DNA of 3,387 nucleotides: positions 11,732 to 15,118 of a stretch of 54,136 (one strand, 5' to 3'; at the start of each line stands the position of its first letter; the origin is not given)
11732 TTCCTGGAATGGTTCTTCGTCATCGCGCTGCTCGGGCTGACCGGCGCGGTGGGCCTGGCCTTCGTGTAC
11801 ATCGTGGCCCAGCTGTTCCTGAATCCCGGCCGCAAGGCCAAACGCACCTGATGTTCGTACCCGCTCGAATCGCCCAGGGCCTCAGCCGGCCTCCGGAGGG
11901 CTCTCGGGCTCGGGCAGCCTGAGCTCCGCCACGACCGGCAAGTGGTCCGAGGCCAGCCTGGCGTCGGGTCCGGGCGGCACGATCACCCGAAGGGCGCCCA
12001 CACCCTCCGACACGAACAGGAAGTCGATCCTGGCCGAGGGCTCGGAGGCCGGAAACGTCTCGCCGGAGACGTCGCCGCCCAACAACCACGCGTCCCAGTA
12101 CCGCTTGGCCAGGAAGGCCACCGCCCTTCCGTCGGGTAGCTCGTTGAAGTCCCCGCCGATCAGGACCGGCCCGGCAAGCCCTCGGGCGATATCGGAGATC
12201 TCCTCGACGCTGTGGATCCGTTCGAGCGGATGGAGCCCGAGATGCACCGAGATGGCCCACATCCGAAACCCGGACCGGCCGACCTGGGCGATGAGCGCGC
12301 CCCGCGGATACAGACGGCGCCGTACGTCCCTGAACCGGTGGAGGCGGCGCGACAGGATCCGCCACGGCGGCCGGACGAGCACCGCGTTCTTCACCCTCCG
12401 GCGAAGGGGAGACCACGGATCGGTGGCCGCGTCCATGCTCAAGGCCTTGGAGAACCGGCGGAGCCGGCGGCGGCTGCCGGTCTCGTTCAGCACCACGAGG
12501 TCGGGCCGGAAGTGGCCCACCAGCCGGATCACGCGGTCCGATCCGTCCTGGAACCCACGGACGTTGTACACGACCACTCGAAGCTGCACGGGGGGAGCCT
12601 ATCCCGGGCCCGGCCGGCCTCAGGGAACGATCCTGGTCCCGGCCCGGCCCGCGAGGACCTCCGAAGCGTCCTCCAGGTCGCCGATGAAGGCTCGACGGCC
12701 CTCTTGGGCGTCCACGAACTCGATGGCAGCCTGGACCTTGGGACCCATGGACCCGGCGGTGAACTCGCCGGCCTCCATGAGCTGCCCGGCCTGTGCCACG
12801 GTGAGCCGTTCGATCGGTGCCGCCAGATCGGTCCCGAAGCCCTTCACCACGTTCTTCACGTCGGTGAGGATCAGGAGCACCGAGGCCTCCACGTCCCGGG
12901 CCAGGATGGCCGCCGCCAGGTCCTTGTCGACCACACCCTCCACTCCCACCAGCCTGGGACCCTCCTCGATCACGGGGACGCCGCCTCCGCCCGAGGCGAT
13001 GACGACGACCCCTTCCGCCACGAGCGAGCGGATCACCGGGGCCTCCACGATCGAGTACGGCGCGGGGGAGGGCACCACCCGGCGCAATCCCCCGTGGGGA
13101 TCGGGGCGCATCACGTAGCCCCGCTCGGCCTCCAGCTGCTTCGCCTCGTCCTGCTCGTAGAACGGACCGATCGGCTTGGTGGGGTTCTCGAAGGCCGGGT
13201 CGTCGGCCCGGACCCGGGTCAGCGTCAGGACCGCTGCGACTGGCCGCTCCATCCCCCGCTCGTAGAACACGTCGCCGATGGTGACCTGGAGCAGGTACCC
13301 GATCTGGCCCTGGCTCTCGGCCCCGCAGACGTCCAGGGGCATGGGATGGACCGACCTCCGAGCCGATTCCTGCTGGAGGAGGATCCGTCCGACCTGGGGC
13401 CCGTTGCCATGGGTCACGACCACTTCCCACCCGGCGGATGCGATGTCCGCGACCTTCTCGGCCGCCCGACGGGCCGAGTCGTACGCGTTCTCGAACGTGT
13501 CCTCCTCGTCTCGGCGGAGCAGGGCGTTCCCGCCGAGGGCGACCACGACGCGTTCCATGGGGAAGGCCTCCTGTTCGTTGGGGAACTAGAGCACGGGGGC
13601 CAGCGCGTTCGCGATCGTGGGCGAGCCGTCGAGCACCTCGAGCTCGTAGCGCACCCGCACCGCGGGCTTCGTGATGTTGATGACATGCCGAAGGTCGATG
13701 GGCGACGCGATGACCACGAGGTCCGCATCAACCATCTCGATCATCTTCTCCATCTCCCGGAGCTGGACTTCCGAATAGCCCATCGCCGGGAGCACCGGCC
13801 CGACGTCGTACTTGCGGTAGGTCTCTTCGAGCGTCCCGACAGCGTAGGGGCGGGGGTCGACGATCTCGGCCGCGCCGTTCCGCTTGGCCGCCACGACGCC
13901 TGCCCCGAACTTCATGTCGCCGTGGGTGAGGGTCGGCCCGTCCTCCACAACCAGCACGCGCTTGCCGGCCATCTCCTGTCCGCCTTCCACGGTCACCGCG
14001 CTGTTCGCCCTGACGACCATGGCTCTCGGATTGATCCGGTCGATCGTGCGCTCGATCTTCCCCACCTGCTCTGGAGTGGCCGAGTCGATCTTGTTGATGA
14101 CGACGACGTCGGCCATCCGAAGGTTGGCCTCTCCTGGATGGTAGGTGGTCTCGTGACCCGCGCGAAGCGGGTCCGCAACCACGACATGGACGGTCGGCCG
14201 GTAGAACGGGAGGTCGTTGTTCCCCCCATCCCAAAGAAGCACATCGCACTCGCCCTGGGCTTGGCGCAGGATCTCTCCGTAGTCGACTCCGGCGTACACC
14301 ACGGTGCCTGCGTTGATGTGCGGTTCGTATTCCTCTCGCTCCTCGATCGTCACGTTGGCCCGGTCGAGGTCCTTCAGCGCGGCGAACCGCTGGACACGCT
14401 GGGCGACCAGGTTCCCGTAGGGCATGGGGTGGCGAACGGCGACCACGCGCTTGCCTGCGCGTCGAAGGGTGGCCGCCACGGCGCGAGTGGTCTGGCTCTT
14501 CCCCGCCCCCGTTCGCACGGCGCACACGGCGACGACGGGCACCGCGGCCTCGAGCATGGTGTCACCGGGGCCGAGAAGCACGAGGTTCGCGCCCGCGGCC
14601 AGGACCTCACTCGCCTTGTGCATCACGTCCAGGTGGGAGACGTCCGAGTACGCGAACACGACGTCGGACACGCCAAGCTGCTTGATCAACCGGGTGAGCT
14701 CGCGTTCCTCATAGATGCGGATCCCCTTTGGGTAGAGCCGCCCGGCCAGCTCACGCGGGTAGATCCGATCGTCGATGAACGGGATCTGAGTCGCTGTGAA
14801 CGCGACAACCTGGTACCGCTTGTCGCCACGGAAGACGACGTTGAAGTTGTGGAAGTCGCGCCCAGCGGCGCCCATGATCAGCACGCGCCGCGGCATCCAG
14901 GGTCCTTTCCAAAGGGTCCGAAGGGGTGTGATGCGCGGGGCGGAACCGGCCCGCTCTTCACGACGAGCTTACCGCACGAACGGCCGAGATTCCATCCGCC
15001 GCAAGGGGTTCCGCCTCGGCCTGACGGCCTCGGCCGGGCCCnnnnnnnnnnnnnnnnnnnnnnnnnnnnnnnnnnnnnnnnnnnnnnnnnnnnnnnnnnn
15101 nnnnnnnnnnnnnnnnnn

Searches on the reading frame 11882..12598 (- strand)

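Call 21: search_protein_families(library=pfam, proteins=[window:11882-12598:-], max_evalue=0.00001)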
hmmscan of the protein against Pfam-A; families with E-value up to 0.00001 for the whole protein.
window:11882-12598:- (238 aa): 1 family
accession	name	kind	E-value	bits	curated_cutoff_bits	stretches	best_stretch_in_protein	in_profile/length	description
PF03372.29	Exo_endo_phos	-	3.3e-16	60.1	24.5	1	11-219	3-225/225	Endonuclease/Exonuclease/phosphatase family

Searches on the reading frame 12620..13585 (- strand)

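Call 21: search_protein_families(library=pfam, proteins=[window:12620-13585:-], max_evalue=0.00001)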
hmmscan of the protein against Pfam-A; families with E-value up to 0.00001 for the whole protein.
window:12620-13585:- (321 aa): 1 family
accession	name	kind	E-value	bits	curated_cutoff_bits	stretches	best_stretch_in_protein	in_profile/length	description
PF00696.33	AA_kinase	-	4.6e-25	89.1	24.9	1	12-301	2-232/234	Amino acid kinase family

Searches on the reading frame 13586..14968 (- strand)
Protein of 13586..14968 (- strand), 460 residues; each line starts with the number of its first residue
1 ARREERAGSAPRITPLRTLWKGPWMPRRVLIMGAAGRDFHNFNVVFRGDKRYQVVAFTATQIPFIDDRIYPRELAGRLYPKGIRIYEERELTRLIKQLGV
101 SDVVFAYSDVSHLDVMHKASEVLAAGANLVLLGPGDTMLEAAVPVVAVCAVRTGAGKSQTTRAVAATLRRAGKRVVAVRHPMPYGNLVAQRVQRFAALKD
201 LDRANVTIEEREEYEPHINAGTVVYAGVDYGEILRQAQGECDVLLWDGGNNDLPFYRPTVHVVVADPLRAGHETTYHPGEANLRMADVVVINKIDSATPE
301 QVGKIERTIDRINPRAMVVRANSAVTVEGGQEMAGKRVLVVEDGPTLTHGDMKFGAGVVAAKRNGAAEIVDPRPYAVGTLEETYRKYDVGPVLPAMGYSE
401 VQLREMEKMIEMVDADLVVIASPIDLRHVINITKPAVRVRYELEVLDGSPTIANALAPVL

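Call 22: search_protein_families(library=pfam, proteins=[window:13586-14968:-], max_evalue=0.00001)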
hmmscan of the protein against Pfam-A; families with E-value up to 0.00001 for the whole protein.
window:13586-14968:- (460 aa): 1 family
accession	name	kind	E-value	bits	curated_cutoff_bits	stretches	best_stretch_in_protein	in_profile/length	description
PF02492.25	cobW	-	6.7e-06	26.2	20.7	0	259-319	118-179/180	CobW/HypB/UreG, nucleotide-binding domain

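Call 63: search_protein_families(library=ncbifam, proteins=[window:13586-14968:-], max_evalue=0.00001)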
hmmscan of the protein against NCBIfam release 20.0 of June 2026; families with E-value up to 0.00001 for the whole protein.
window:13586-14968:- (460 aa): 0 families
